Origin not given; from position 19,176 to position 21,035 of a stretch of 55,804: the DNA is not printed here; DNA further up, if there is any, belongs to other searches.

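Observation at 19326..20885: GHKL (Bergerat-fold) ATPase fused to a C-terminal HEPN-like Rx4H domain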

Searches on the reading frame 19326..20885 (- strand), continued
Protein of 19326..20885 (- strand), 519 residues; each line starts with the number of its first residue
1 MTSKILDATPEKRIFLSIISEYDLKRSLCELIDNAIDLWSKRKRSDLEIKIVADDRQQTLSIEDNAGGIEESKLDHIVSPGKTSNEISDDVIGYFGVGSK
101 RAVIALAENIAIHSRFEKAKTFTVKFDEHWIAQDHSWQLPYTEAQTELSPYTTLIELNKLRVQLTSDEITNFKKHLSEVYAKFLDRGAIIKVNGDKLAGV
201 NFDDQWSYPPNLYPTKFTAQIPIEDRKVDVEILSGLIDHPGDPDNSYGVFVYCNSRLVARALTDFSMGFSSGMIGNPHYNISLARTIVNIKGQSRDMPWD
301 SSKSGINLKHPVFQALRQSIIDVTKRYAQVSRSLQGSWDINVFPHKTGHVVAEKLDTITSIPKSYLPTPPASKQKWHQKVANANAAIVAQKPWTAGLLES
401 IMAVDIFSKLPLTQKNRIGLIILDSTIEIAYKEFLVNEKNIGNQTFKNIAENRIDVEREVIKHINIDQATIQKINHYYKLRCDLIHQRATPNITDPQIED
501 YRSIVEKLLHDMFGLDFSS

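Call 31: search_protein_families(library=pfam, proteins=[P0108, P0087, P0089, P0091, P0095, P0096, P0099, P0104, P0107, P0085], max_evalue=0.1)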
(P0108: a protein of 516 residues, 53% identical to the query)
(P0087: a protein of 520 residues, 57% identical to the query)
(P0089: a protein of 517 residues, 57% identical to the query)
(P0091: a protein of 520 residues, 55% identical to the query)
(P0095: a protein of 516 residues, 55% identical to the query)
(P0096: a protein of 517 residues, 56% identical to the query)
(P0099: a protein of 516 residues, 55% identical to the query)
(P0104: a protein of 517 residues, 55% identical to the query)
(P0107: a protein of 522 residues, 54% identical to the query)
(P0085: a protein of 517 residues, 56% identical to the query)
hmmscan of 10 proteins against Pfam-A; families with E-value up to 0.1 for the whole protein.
P0108 (516 aa): 4 families
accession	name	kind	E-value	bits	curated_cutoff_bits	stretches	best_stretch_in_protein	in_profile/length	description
PF13589.12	HATPase_c_3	-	5.4e-12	46.3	25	1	21-137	2-116/137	Histidine kinase-, DNA gyrase B-, and HSP90-like ATPase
PF02518.31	HATPase_c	-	5.8e-07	30.4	26.4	1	22-120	6-102/111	Histidine kinase-, DNA gyrase B-, and HSP90-like ATPase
PF18735.6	HEPN_RiboL-PSP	-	6.9e-06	26.5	28.4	1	420-509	101-185/191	RiboL-PSP-HEPN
PF14501.12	HATPase_c_5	-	0.05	14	22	0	18-61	2-46/102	GHKL domain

P0087 (520 aa): 4 families
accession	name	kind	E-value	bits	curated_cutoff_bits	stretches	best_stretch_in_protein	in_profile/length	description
PF13589.12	HATPase_c_3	-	1.2e-12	48.5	25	1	21-138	2-117/137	Histidine kinase-, DNA gyrase B-, and HSP90-like ATPase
PF02518.31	HATPase_c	-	7e-08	33.3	26.4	1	22-125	6-108/111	Histidine kinase-, DNA gyrase B-, and HSP90-like ATPase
PF14501.12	HATPase_c_5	-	0.025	14.9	22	1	17-66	1-51/102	GHKL domain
PF24676.1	DUF7656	-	0.066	14.2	27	0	114-178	25-82/101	Domain of unknown function (DUF7656)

P0089 (517 aa): 5 families
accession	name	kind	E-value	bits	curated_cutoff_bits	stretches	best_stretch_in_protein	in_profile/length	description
PF13589.12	HATPase_c_3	-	8.7e-13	48.9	25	1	21-139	2-118/137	Histidine kinase-, DNA gyrase B-, and HSP90-like ATPase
PF02518.31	HATPase_c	-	1.9e-07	32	26.4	1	22-124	6-107/111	Histidine kinase-, DNA gyrase B-, and HSP90-like ATPase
PF18735.6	HEPN_RiboL-PSP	-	0.0002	21.7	28.4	1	421-510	102-185/191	RiboL-PSP-HEPN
PF14501.12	HATPase_c_5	-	0.012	15.9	22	1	18-66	2-51/102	GHKL domain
PF13581.12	HATPase_c_2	-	0.04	14.4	27.4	1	24-79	34-91/127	Histidine kinase-like ATPase domain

P0091 (520 aa): 5 families
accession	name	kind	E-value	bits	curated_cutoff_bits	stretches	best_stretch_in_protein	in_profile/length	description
PF13589.12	HATPase_c_3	-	5.1e-13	49.7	25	1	23-138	4-117/137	Histidine kinase-, DNA gyrase B-, and HSP90-like ATPase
PF02518.31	HATPase_c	-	2.1e-06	28.5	26.4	1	24-96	8-74/111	Histidine kinase-, DNA gyrase B-, and HSP90-like ATPase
PF18735.6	HEPN_RiboL-PSP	-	5.6e-06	26.8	28.4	1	418-511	80-186/191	RiboL-PSP-HEPN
PF14501.12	HATPase_c_5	-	0.059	13.7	22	0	18-63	2-48/102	GHKL domain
PF17697.6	DUF5543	-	0.094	13.4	25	0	249-333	1-79/118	Family of unknown function (DUF5543)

P0095 (516 aa): 3 families
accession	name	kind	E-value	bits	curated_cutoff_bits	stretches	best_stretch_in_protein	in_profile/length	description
PF13589.12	HATPase_c_3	-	7.2e-14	52.4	25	1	20-135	1-114/137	Histidine kinase-, DNA gyrase B-, and HSP90-like ATPase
PF02518.31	HATPase_c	-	2.2e-07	31.7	26.4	1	21-125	5-108/111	Histidine kinase-, DNA gyrase B-, and HSP90-like ATPase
PF18735.6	HEPN_RiboL-PSP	-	0.012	16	28.4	1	437-509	118-185/191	RiboL-PSP-HEPN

P0096 (517 aa): 5 families
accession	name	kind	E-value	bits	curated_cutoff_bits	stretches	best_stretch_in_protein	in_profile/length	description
PF13589.12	HATPase_c_3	-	5.2e-14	52.9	25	1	21-138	2-117/137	Histidine kinase-, DNA gyrase B-, and HSP90-like ATPase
PF02518.31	HATPase_c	-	5.9e-08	33.6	26.4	1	21-125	5-108/111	Histidine kinase-, DNA gyrase B-, and HSP90-like ATPase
PF14501.12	HATPase_c_5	-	0.0091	16.3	22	1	18-60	2-43/102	GHKL domain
PF03776.19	MinE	-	0.042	14.2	25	0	305-330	19-44/68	Septum formation topological specificity factor MinE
PF09645.16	F-112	-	0.047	14.2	25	0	21-46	43-68/110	F-112 protein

P0099 (516 aa): 4 families
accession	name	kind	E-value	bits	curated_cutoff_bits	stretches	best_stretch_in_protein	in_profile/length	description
PF13589.12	HATPase_c_3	-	6.2e-12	46.1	25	1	20-133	1-115/137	Histidine kinase-, DNA gyrase B-, and HSP90-like ATPase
PF02518.31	HATPase_c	-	1.8e-06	28.8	26.4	1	24-123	8-106/111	Histidine kinase-, DNA gyrase B-, and HSP90-like ATPase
PF18735.6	HEPN_RiboL-PSP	-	5.8e-05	23.5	28.4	1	444-506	106-182/191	RiboL-PSP-HEPN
PF14501.12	HATPase_c_5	-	0.021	15.2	22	1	18-61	2-44/102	GHKL domain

P0104 (517 aa): 3 families
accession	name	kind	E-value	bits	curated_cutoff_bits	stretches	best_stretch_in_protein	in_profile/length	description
PF13589.12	HATPase_c_3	-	2.1e-12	47.7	25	1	24-138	5-117/137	Histidine kinase-, DNA gyrase B-, and HSP90-like ATPase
PF02518.31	HATPase_c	-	5e-08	33.8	26.4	1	25-115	9-98/111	Histidine kinase-, DNA gyrase B-, and HSP90-like ATPase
PF18735.6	HEPN_RiboL-PSP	-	0.00084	19.7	28.4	1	452-510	122-185/191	RiboL-PSP-HEPN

P0107 (522 aa): 3 families
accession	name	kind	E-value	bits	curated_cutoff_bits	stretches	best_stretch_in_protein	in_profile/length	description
PF13589.12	HATPase_c_3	-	1.3e-12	48.3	25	1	20-138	1-117/137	Histidine kinase-, DNA gyrase B-, and HSP90-like ATPase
PF02518.31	HATPase_c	-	2e-06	28.6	26.4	1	21-124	5-107/111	Histidine kinase-, DNA gyrase B-, and HSP90-like ATPase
PF18735.6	HEPN_RiboL-PSP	-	0.0058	17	28.4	1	447-515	108-185/191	RiboL-PSP-HEPN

P0085 (517 aa): 5 families
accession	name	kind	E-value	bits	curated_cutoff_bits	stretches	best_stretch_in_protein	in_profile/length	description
PF13589.12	HATPase_c_3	-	4.2e-11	43.5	25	1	20-138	1-117/137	Histidine kinase-, DNA gyrase B-, and HSP90-like ATPase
PF02518.31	HATPase_c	-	4.4e-11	43.7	26.4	1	22-125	6-108/111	Histidine kinase-, DNA gyrase B-, and HSP90-like ATPase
PF13090.12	PP_kinase_C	-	0.034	14.1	25.8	1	16-59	2-45/172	Polyphosphate kinase C-terminal domain 2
PF24705.1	DUF7668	-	0.071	14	27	0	30-56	61-88/100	Domain of unknown function (DUF7668)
PF14501.12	HATPase_c_5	-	0.092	13.1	22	0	18-66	2-51/102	GHKL domain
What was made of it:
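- Closest known: HEPN_RiboL-PSP. Same: This is the closest sequence family for the C-terminal 90 residues, including the Rx4H helix (E down to 5.6e-6 in homologues; call 31).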

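Call 37: find_encoding_contigs(protein=P0006, flank=8000, max_places=2)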
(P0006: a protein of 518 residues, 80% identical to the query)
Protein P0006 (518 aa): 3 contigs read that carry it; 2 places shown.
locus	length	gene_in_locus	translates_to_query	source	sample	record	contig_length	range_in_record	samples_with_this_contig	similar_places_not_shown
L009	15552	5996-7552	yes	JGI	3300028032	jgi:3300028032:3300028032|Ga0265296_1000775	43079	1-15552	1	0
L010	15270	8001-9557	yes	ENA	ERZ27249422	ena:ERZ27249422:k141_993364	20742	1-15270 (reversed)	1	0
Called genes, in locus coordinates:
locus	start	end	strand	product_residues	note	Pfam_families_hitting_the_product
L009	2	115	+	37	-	?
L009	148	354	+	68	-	-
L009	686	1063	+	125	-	-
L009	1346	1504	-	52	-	-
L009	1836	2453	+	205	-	-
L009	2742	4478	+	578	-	PF20582:UPF0758_N, PF04002:RadC, PF00145:DNA_methylase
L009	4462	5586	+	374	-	PF20731:RE_NgoFVII_C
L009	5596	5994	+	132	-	PF03852:Vsr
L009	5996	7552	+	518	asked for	PF02518:HATPase_c, PF13589:HATPase_c_3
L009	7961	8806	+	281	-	PF22599:SecDF_P1_head, PF13616:Rotamase_3, PF00639:Rotamase, PF13145:Rotamase_2 (weak)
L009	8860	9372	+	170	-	-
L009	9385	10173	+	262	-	-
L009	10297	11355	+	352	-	PF02661:Fic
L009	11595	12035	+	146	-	-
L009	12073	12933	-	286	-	PF00665:rve, PF13683:rve_3, PF13333:rve_2 (weak)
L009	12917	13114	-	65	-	-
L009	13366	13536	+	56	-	-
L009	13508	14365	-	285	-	PF00535:Glycos_transf_2, PF10111:Glyco_tranf_2_2 (weak), PF13641:Glyco_tranf_2_3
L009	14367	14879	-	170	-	PF08241:Methyltransf_11 (weak)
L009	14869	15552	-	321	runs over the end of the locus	PF00535:Glycos_transf_2 (weak)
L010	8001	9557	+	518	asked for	PF02518:HATPase_c, PF13589:HATPase_c_3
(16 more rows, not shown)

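Call 38: find_encoding_contigs(protein=P0009, flank=8000, max_places=2)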
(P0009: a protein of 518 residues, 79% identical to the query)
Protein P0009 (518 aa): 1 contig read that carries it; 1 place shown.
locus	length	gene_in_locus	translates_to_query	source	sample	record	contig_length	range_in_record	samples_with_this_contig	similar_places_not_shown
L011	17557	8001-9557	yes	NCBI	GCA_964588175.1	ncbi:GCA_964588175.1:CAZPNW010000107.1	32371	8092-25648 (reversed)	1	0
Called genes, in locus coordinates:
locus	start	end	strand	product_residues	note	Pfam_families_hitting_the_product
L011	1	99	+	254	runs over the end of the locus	PF13091:PLDc_2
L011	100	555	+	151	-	PF03852:Vsr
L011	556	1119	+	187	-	-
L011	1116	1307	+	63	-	PF24460:DUF7575 (faint)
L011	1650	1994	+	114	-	-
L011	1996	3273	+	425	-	PF02195:ParB_N (weak), PF01555:N6_N4_Mtase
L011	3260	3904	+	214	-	-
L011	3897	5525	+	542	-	-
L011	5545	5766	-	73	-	PF13560:HTH_31, PF12844:HTH_19 (weak), PF01381:HTH_3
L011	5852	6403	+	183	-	-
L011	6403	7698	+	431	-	PF00753:Lactamase_B (weak), PF13483:Lactamase_B_3 (weak), PF12706:Lactamase_B_2, PF07521:RMMBL (faint)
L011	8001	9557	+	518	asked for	PF02518:HATPase_c (weak), PF13589:HATPase_c_3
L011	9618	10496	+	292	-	PF14355:Abi_C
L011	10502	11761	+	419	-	-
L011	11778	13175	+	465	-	PF13676:TIR_2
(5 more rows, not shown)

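Call 39: find_encoding_contigs(protein=P0002, flank=8000, max_places=2)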
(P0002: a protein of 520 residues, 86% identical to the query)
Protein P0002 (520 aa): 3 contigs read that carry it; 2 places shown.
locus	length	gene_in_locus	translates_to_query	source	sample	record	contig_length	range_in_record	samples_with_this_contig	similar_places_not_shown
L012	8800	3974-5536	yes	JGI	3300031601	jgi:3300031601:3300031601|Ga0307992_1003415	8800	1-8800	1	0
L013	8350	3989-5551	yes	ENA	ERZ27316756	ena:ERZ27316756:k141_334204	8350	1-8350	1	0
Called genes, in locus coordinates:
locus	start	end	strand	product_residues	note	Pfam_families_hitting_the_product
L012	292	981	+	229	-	-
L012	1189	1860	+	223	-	PF10544:T5orf172, PF13455:MUG113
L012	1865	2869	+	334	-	PF13651:EcoRI_methylase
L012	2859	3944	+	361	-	PF03235:GmrSD_N, PF01844:HNH, PF14279:HNH_5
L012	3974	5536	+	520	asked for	PF02518:HATPase_c, PF13589:HATPase_c_3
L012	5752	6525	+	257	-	PF01939:NucS_C (weak)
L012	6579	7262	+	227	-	PF00702:Hydrolase, PF12710:HAD, PF13419:HAD_2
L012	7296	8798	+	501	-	?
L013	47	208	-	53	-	-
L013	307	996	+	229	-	-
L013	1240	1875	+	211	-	PF10544:T5orf172, PF13455:MUG113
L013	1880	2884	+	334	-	PF13651:EcoRI_methylase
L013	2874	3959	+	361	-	PF03235:GmrSD_N, PF01844:HNH, PF14279:HNH_5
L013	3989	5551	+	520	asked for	PF02518:HATPase_c, PF13589:HATPase_c_3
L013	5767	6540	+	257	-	PF01939:NucS_C (weak)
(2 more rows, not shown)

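Call 42: find_related_loci(query=A1, collection=genome_contigs, flank=7000)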
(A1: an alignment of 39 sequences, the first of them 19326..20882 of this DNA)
Query A1 (518 aa) in genome_contigs; peptide patterns used: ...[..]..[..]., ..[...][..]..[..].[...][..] (x = any residue, [..] = any of these).
254 stretches matched a pattern; 103 encode a relative of the query (tblastn E <= 1e-3); the best 80 are kept; 80 distinct loci.
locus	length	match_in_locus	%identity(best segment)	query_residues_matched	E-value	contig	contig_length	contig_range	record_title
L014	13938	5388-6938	84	2-518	0e+0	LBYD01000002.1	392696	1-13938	MAG: Candidatus Moranbacteria bacterium GW2011_GWC2_40_12 UT79_C0002, whole genome shotgun sequence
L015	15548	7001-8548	79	2-517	0e+0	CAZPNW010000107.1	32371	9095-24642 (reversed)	MAG TPA_asm: uncultured Planctomycetales bacterium isolate binchicken_co216_53 genome assembly, contig: k141_4219907, wh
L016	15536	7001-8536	76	3-514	0e+0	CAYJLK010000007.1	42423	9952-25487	MAG TPA_asm: uncultured Candidatus Saccharibacteria bacterium isolate ERP124720_co1_118 genome assembly, contig: NODE_12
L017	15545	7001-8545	75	3-517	0e+0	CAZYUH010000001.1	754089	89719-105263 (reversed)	MAG TPA_asm: uncultured Candidatus Saccharibacteria bacterium isolate binchicken_co277_212 genome assembly, contig: NODE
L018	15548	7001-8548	71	2-517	0e+0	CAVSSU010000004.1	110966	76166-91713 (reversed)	MAG: uncultured Gammaproteobacteria bacterium isolate MFD05580.bin.2.20 genome assembly, contig: contig_16147, whole gen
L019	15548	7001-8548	69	2-517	0e+0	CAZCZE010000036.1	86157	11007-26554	MAG TPA_asm: uncultured Gammaproteobacteria bacterium isolate binchicken_co31_201 genome assembly, contig: k141_2801018,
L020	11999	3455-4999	65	3-516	0e+0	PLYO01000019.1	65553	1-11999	MAG: Ignavibacteriae bacterium isolate palsa_1295 73.20120700_P3D.263_contig_59702, whole genome shotgun sequence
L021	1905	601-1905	75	1-435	0e+0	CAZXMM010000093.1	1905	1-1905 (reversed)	MAG TPA_asm: uncultured Gammaproteobacteria bacterium isolate SRP173033_co1_283 genome assembly, contig: NODE_212534_len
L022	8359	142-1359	68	112-517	0e+0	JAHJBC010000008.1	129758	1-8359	MAG: Gammaproteobacteria bacterium isolate Modern_marine.mb.240 Modern_marine.mb.240_k141_1041018, whole genome shotgun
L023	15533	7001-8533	55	5-516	0e+0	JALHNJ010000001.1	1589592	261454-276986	MAG: Chitinophagaceae bacterium isolate Bin_56_5 c_000000000004, whole genome shotgun sequence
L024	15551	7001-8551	47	5-516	1e-150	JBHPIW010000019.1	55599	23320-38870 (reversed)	Candidatus Neomarinimicrobiota bacterium isolate SAG AM-312-I22 AM-312-I22_NODE_19, whole genome shotgun sequence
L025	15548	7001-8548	45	4-517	1e-149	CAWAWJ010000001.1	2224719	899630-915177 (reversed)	MAG: uncultured Alphaproteobacteria bacterium isolate MFD04540.bin.1.59 genome assembly, contig: contig_2387, whole geno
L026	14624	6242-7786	45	5-517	1e-149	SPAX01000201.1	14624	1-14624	MAG: Nitrospira sp. isolate RCB Rifle_cladeB_scaffold_201, whole genome shotgun sequence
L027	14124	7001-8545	46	5-517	2e-149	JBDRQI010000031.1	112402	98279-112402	MAG: Candidatus Omnitrophota bacterium isolate MEGAHIT-group-2.36 k141_144844, whole genome shotgun sequence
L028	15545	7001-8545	44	5-516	2e-144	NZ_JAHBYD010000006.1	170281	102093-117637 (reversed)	MAG: Phenylobacterium sp. isolate ACE_PRO15 PRO15_6, whole genome shotgun sequence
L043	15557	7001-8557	43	2-518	2e-138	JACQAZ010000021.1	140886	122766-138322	MAG: Elusimicrobia bacterium isolate NC_groundwater_929_Pr1_S-0.2um_66_27 Montesol18-Sp2_coassembly_scaffold_423811, who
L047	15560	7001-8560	44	5-518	3e-133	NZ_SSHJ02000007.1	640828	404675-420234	Pedobacter ureilyticus strain THG-T11 4, whole genome shotgun sequence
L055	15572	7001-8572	41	5-517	7e-125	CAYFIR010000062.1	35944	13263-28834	MAG TPA_asm: uncultured Bacteroidia bacterium isolate ERP003628_co2_62 genome assembly, contig: NODE_859_length_35944_co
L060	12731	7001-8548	41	5-516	1e-120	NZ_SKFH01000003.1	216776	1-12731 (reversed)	Flaviaesturariibacter aridisoli strain 17J68-15 scf7180000000348, whole genome shotgun sequence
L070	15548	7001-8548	37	5-518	1e-115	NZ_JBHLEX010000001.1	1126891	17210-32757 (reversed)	Bradyrhizobium tunisiense strain 1AS2L BACEM_AS2L_ASSEMBLY_CONTIG_1, whole genome shotgun sequence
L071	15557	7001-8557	38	5-516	5e-115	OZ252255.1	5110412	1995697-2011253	MAG: Inquilinaceae bacterium isolate 34d7c57b-c46d-4362-b7ad-d9942087cf57 genome assembly, chromosome: 1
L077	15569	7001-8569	36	3-518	3e-110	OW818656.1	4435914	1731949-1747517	metagenome genome assembly, chromosome: 1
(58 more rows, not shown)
